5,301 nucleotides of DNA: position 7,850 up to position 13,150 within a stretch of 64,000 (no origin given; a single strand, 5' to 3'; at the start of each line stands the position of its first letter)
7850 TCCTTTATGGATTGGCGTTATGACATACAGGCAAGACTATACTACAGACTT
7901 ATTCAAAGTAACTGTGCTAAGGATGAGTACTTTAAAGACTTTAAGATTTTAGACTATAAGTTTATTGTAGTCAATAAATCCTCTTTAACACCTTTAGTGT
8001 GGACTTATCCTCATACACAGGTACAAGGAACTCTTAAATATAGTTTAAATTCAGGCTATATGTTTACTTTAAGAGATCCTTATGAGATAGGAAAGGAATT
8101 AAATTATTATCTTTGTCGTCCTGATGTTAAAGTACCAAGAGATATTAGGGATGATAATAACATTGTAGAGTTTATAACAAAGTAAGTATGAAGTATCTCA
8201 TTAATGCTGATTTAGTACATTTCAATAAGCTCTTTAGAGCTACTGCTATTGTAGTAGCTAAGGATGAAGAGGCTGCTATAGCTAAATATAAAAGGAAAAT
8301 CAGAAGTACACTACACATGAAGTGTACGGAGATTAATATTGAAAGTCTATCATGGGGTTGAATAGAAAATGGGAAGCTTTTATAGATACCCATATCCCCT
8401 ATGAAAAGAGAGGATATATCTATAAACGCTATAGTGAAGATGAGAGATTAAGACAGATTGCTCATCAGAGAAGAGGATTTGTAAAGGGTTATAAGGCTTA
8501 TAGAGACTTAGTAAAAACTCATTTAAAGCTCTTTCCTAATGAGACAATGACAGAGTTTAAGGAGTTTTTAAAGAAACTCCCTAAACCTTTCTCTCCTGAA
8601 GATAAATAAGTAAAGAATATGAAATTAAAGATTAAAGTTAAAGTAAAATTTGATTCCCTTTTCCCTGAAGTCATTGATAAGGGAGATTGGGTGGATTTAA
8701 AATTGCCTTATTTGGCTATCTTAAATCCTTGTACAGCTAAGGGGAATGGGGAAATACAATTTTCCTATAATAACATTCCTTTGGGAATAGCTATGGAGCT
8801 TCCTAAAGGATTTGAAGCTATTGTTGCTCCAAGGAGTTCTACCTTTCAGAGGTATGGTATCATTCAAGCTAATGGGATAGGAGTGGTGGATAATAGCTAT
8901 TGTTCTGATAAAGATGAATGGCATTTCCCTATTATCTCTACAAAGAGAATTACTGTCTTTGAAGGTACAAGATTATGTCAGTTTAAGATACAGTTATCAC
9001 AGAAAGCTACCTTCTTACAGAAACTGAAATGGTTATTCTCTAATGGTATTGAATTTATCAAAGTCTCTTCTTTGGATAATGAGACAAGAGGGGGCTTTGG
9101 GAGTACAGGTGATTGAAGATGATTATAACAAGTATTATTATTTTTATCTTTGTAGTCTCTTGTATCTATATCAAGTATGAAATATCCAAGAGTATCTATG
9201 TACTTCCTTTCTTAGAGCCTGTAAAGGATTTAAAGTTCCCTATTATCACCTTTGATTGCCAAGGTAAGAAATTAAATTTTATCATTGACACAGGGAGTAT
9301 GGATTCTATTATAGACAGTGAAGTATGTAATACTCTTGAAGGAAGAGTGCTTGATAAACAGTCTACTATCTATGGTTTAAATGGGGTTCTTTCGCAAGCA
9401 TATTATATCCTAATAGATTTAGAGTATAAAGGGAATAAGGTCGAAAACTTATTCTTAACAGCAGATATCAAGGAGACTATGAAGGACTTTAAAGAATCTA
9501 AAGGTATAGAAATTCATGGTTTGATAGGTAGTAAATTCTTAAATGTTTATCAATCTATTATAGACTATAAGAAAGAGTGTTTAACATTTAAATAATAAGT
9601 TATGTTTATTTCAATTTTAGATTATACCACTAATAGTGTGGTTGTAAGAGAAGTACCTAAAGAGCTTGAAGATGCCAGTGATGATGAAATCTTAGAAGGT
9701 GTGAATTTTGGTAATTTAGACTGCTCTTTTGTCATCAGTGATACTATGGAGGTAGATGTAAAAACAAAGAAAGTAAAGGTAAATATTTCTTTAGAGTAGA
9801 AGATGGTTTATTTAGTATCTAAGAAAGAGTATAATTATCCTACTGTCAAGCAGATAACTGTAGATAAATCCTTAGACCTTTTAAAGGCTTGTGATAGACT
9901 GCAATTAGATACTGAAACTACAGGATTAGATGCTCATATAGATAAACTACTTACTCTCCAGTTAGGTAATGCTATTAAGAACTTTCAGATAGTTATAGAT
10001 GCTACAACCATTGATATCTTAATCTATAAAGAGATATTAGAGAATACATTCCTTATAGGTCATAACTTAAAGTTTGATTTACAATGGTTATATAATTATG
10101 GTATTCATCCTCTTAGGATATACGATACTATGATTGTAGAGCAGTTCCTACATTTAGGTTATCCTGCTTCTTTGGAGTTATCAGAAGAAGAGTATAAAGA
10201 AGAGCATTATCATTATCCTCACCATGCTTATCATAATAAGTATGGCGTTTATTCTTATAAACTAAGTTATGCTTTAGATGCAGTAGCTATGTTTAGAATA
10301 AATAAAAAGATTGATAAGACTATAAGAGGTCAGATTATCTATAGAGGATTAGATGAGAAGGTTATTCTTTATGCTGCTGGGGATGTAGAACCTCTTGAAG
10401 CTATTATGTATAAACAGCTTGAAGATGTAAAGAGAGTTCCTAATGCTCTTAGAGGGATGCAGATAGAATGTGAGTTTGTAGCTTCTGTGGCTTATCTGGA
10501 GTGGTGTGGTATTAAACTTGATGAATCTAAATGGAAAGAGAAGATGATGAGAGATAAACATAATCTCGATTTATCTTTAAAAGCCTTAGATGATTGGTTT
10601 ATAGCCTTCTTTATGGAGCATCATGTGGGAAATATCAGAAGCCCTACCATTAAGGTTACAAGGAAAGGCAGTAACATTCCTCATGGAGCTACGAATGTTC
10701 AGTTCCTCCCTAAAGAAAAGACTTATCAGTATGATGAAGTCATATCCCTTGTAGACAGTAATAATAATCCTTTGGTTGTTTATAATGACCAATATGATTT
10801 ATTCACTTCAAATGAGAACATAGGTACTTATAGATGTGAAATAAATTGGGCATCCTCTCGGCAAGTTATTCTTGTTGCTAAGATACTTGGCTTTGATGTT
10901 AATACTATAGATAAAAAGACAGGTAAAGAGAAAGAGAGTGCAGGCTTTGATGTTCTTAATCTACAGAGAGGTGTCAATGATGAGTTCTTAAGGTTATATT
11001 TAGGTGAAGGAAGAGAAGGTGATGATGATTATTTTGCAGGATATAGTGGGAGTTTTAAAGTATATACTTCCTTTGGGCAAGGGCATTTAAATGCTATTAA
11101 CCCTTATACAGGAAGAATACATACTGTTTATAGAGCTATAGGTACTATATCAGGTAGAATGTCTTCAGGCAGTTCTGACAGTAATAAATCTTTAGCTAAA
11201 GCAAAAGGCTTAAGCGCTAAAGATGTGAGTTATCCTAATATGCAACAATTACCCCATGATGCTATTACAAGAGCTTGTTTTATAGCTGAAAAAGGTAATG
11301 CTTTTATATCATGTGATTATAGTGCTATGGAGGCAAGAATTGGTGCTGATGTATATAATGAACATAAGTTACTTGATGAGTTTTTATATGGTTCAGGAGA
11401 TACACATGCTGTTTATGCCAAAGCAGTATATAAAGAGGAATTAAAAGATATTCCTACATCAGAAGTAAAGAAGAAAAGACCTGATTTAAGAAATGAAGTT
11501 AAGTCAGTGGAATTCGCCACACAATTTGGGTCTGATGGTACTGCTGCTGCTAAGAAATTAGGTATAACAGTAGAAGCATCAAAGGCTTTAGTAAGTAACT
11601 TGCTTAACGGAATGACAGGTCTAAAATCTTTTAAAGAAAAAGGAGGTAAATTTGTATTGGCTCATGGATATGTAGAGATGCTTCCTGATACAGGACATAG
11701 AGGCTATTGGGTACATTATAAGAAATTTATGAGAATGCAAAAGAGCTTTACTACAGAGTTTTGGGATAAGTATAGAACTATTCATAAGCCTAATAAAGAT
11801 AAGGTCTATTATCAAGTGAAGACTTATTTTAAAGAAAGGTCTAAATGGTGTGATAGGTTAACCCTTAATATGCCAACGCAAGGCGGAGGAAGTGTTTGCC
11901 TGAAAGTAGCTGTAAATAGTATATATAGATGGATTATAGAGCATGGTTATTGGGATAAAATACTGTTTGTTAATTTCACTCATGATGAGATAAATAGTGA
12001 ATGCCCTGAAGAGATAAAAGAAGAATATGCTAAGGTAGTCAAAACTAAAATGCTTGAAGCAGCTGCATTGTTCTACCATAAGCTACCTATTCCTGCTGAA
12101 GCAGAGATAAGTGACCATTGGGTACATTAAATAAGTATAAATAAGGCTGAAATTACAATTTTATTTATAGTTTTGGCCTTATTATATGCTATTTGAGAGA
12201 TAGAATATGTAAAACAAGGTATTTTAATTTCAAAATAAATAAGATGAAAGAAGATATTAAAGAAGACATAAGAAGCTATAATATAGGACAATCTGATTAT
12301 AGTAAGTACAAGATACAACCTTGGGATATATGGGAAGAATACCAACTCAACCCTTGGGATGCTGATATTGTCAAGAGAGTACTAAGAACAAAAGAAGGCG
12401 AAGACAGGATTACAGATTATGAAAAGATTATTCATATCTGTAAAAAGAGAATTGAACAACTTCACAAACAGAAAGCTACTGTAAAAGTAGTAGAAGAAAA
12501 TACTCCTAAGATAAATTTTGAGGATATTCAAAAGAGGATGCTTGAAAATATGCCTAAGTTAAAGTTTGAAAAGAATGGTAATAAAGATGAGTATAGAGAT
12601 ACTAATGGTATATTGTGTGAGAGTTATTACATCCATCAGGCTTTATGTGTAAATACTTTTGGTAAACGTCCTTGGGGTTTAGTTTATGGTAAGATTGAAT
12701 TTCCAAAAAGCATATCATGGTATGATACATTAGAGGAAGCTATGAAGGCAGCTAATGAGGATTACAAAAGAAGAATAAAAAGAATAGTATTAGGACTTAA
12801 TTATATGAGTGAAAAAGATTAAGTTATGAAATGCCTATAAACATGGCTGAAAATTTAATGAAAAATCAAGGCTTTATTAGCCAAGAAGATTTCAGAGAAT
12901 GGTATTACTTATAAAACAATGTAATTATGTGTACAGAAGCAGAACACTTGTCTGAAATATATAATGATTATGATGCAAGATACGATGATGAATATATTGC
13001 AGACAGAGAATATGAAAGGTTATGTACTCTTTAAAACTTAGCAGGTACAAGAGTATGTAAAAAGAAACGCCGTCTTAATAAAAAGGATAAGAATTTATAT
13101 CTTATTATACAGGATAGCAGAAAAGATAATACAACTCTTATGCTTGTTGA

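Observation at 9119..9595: Membrane-anchored retropepsin-like aspartic protease in the DNA-metabolism block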

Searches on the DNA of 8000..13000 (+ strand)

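Call 6: search_dna_similar(query=window:8000-13000:+, collection=phages, mode=near, max_rows=20)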
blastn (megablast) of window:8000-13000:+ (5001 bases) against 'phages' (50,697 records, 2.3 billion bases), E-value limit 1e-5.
No match.
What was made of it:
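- Tried and rejected: Megablast of 8000-13000 against the phage collection gave no match (call 6).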

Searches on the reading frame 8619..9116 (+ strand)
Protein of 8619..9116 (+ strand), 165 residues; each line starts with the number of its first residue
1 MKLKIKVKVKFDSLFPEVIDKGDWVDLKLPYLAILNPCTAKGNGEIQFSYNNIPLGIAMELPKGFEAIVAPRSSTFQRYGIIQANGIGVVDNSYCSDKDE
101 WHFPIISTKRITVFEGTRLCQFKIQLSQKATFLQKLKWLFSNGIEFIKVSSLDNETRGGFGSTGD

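Call 3: search_protein_families(library=pfam, proteins=[window:8619-9116:+], max_evalue=1)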
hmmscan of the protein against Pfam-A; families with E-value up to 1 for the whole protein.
window:8619-9116:+ (165 aa): 2 families
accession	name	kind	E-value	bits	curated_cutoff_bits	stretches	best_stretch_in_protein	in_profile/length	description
PF00692.24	dUTPase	-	1.6e-05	25.1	22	1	49-122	30-99/129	dUTPase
PF22769.1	DCD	-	0.01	16.3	27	1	59-124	87-150/153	dCTP deaminase-like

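Call 4: search_protein_families(library=phrogs, proteins=[window:8619-9116:+], max_evalue=1)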
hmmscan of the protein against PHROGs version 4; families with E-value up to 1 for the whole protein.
window:8619-9116:+ (165 aa): 1 family
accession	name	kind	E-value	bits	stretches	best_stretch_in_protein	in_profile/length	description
phrog_135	-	DNA, RNA and nucleotide metabolism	1.4e-18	68.6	1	53-164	188-290/463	dUTPase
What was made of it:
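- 8619..9116 (+): dUTPase gene, immediately upstream. Its stop is 2 nt before the protease ATG. This neighbour is conserved across the family. Pfam dUTPase 25.1 bits (cut-off 22) and phrog_135 at 1.4e-18 (calls 3, 4).
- Checked: 8619-9116 is dUTPase: Pfam dUTPase 25.1 bits against a 22-bit cut-off, and phrog_135 at 1.4e-18 (calls 3, 4).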

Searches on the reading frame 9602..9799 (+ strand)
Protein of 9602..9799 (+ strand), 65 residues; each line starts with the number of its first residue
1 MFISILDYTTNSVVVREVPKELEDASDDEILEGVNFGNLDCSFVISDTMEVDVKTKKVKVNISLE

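Call 3: search_protein_families(library=pfam, proteins=[window:9602-9799:+], max_evalue=1)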
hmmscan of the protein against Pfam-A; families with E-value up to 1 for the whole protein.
window:9602-9799:+ (65 aa): 3 families
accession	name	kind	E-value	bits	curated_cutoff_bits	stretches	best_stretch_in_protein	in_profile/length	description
PF06809.16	NPDC1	-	0.11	11.9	23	1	16-54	292-329/352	Neural proliferation differentiation control-1 protein (NPDC1)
PF24637.1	RRM_DEAH11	-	0.3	11.9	27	0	9-32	43-63/81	DEAH11 RRM domain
PF02983.19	Pro_Al_protease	-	0.48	11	23.4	0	7-22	30-45/59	Alpha-lytic protease prodomain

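Call 4: search_protein_families(library=phrogs, proteins=[window:9602-9799:+], max_evalue=1)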
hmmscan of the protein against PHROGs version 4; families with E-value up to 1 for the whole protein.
window:9602-9799:+ (65 aa): 0 families

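Call 52: search_protein_families(library=ncbifam, proteins=[window:9602-9796:+], max_evalue=1)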
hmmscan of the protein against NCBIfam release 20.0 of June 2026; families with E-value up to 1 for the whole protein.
window:9602-9796:+ (65 aa): 0 families

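Call 53: search_protein_families(library=padloc, proteins=[window:9602-9796:+], max_evalue=1)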
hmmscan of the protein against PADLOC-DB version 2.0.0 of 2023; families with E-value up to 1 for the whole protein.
window:9602-9796:+ (65 aa): 0 families

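Call 66: find_homologous_proteins(query=window:9602-9796:+, max_evalue=0.01)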
Query window:9602-9796:+ (65 aa): 2 proteins with E <= 0.01 among 2 candidates.
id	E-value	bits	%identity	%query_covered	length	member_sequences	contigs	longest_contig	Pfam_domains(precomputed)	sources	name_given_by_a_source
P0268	6.3e-32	125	97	100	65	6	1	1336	-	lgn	-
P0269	7.9e-30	119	92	100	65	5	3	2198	-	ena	-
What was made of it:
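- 9602..9799 (+): 65-aa acidic ORF (pI 4.2) in the variable slot between protease and polymerase. It is a real, lineage-specific gene and not a conserved partner of the protease. Only two near-identical relatives exist among 5.8 billion proteins (call 66).
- The 65-aa ORF exists only in near-identical relatives (call 66), whereas the protease is conserved across the family.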

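Call 79: predict_structure(alignment_id=A5)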
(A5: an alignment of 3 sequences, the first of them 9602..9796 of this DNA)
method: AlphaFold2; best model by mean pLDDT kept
length: 65 residues; sequences in the alignment: 3
mean_pLDDT: 73.1   pTM: 0.51
mean pLDDT of the five models: 73.1, 63.0, 59.5, 56.4, 53.8
residues with pLDDT >= 90: 0; 70-90: 44; 50-70: 18; < 50: 3
segments of 3 or more residues with pLDDT < 50: 63-65
pLDDT, mean of each block of 10 residues (from residue 1): 80 79 84 71 73 64 47
secondary structure, 60 per line:
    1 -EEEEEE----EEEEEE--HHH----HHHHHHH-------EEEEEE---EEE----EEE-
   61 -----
elements in order: E2-7 E12-17 H27-33 E41-46 E50-52 E57-59

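Call 81: fold_search(model_id=the predicted structure, library=pdb)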
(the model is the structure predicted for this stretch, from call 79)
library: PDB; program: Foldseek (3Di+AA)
matches with E <= 10: 130; with E <= 0.001: 0
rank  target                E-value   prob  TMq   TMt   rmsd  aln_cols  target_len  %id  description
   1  4cry_G                2.0e+00  0.08  0.35  0.23  11.2        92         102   10  Direct visualisation of strain-induced protein post-translational modification (released 2015-03-25)
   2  6oz8_D                2.1e+00  0.11  0.35  0.25   9.1        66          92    9  Crystal structure of Mtb aspartate decarboxylase in active form (released 2020-02-05)
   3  4d7z_B                2.1e+00  0.09  0.34  0.24   8.9        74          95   14  E. coli L-aspartate-alpha-decarboxylase mutant N72Q to a resolution of 1.9 Angstroms (released 2016-01-13)
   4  9klt                  2.5e+00  0.04  0.23  0.23  14.4        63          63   14  Crystal structure of a Streptococcal protein G B1 mutant (released 2026-01-28)
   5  6oyy_B                3.1e+00  0.09  0.35  0.26   8.9        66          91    9  Crystal structure of Mtb aspartate decarboxylase, pyrazinoic acid complex (released 2020-02-05)
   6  7dwc_D                3.1e+00  0.08  0.29  0.10   4.1        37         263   14  Bacteroides thetaiotaomicron VPI5482 BTAxe1 (released 2022-01-19)
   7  7a8y_BBB              3.1e+00  0.08  0.34  0.25   8.9        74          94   14  X-ray crystal structure of Aspartate alpha-decarboxylase in complex with D-Serine (released 2021-10-06)
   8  1ln0_A                3.3e+00  0.08  0.30  0.23   8.6        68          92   16  Structure of the Catalytic Domain of Homing Endonuclease I-TevI (released 2002-10-30)
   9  5ls7_D                3.3e+00  0.05  0.33  0.22  11.2        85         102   12  Complex of wild type E. coli alpha aspartate decarboxylase with its processing factor PanZ (released 2017-09-13)
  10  1uhe_A                3.5e+00  0.09  0.38  0.27   8.9        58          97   17  Crystal structure of aspartate decarboxylase, isoaspargine complex (released 2004-07-13)
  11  1uhd_A                3.5e+00  0.08  0.35  0.25   9.1        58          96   16  Crystal structure of aspartate decarboxylase, pyruvoly group bound form (released 2004-07-13)
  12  4aok_E                3.5e+00  0.05  0.30  0.22  11.4        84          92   10  Conformational dynamics of aspartate alpha-decarboxylase active site revealed by protein-ligand complexes: 1-methyl-L- (released 2012-10-31)
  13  8gex_A                3.8e+00  0.10  0.26  0.05   1.3        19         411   26  Crystal structure of the ferric enterobactin transporter (XusB) from Bacteroides thetaiotaomicron (released 2023-08-02)
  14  3tm7_D                3.8e+00  0.04  0.30  0.20  11.7        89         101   10  Processed Aspartate Decarboxylase Mutant with Asn72 mutated to Ala (released 2012-04-11)
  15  8gex_F                4.0e+00  0.10  0.26  0.05   1.3        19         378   26  Crystal structure of the ferric enterobactin transporter (XusB) from Bacteroides thetaiotaomicron (released 2023-08-02)
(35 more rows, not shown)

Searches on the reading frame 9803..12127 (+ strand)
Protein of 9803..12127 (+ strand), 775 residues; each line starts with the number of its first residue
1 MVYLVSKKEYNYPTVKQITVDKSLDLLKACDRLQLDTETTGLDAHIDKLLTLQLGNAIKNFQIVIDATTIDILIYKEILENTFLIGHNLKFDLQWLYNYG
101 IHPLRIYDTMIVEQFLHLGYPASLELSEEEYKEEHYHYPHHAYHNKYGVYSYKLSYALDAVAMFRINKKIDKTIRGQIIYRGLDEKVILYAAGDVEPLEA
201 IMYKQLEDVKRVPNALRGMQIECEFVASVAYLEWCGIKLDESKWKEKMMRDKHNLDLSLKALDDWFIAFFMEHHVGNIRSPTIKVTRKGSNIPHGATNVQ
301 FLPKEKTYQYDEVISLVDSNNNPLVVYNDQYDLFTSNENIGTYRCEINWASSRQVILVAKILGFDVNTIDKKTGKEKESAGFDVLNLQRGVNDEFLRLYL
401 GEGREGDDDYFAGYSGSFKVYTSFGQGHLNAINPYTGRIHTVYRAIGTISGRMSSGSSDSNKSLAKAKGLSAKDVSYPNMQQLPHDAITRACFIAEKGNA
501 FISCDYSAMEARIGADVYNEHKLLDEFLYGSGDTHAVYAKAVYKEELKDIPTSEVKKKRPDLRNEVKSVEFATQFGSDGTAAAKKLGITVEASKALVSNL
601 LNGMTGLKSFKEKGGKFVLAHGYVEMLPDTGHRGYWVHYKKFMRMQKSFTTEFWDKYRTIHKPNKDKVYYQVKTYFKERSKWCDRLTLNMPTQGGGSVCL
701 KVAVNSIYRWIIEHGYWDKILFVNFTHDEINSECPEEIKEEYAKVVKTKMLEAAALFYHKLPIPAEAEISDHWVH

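Call 31: search_dna_similar(query=window:9803-12127:+, collection=phages, mode=protein, max_rows=12, max_evalue=1e-20)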
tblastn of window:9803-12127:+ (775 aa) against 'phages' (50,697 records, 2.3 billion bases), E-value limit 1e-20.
Records with a match: 54; places in all: 54; records where one place covers at least 80% of the query: 49.
Best place of each record, by identity: <60% 54.
By first word of the organism name: Bacteroides 29; uncultured 16; IAS 2; Bacteriophage 2; Kolpuevirus 1; Kehishuvirus 1; bajarodcaudo 1; Leptolyngbya 1; Dulem 1.
By host as written in the record: Bacteroides intestinalis DSM 108646 24; - 19; Bacteroides cellulosilyticus 2; Bacteroides intestinalis APC919/174 2; Homo sapiens 2; Bacteroides thetaiotaomicron VPI-5484 2; Bacteroides thetaiotaomicron VPI-5486 1; Leptolyngbya boryana 1; and 1 more.
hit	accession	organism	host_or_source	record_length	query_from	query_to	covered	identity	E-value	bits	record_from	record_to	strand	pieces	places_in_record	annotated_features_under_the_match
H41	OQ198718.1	Kolpuevirus sp. 'frurule'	Bacteroides cellulosilyticus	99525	1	775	100%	40.1%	3e-160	521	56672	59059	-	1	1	DNA polymerase A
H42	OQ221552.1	Bacteroides phage PhiCrAssBcn17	Bacteroides intestinalis DSM 108646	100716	16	775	98%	33.6%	3e-115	390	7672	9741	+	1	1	DNA polymerase I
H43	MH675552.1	Bacteroides phage crAss001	Bacteroides intestinalis APC919/174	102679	16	775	98%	33.6%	7e-115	389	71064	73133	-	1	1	DNA polymerase I | hypothetical protein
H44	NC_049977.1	Bacteroides phage crAss001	Bacteroides intestinalis APC919/174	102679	16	775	98%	33.6%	7e-115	389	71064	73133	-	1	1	DNA polymerase I | hypothetical protein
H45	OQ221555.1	Bacteroides phage PhiCrAssBcn20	Bacteroides intestinalis DSM 108646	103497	16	775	98%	33.6%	7e-115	389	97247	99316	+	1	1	DNA polymerase I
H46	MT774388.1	uncultured phage cr112_1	human feces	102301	16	775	98%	33.5%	9e-115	389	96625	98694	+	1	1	DNA polymerase I | hypothetical protein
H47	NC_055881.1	uncultured phage cr112_1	human feces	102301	16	775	98%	33.5%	9e-115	389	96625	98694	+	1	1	DNA polymerase I | hypothetical protein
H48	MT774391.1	uncultured phage cr126_1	human feces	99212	2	775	100%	32.2%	9e-86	303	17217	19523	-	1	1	DNA polymerase I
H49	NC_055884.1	uncultured phage cr126_1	human feces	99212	2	775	100%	32.2%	9e-86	303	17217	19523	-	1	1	DNA polymerase I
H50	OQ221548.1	Bacteroides phage PhiCrAssBcn13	Bacteroides intestinalis DSM 108646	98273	18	775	98%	32.4%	1e-105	362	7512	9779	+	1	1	hypothetical protein (x2)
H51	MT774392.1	uncultured phage cr128_1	human feces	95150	1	729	94%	33.6%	4e-93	325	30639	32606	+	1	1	DNA polymerase I | muconolactone isomerase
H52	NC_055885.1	uncultured phage cr128_1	human feces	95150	1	729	94%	33.6%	4e-93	325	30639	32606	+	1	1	DNA polymerase I | muconolactone isomerase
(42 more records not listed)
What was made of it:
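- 9803..12130 (+): Family-A DNA polymerase with 3'-5' exonuclease domain, the conserved downstream neighbour. It is 40% identical to the Kolpuevirus 'DNA polymerase A' (call 31).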

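Call 84: search_protein_families(library=pfam, proteins=[window:9803-12127:+], max_evalue=0.01)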
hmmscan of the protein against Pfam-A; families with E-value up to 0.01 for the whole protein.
window:9803-12127:+ (775 aa): 2 families
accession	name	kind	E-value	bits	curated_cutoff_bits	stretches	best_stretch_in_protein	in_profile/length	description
PF00476.26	DNA_pol_A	-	2.9e-35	122.4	34.3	1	417-774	85-380/381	DNA polymerase family A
PF01612.26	DNA_pol_A_exo1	-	5.1e-14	52.9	23.6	1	23-198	13-161/173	3'-5' exonuclease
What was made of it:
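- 9803..12130 (+): Pfam DNA_pol_A 122 bits and DNA_pol_A_exo1 53 bits (call 84).
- Checked: 9803-12130 is the polymerase: DNA_pol_A 122 bits and DNA_pol_A_exo1 53 bits (call 84).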
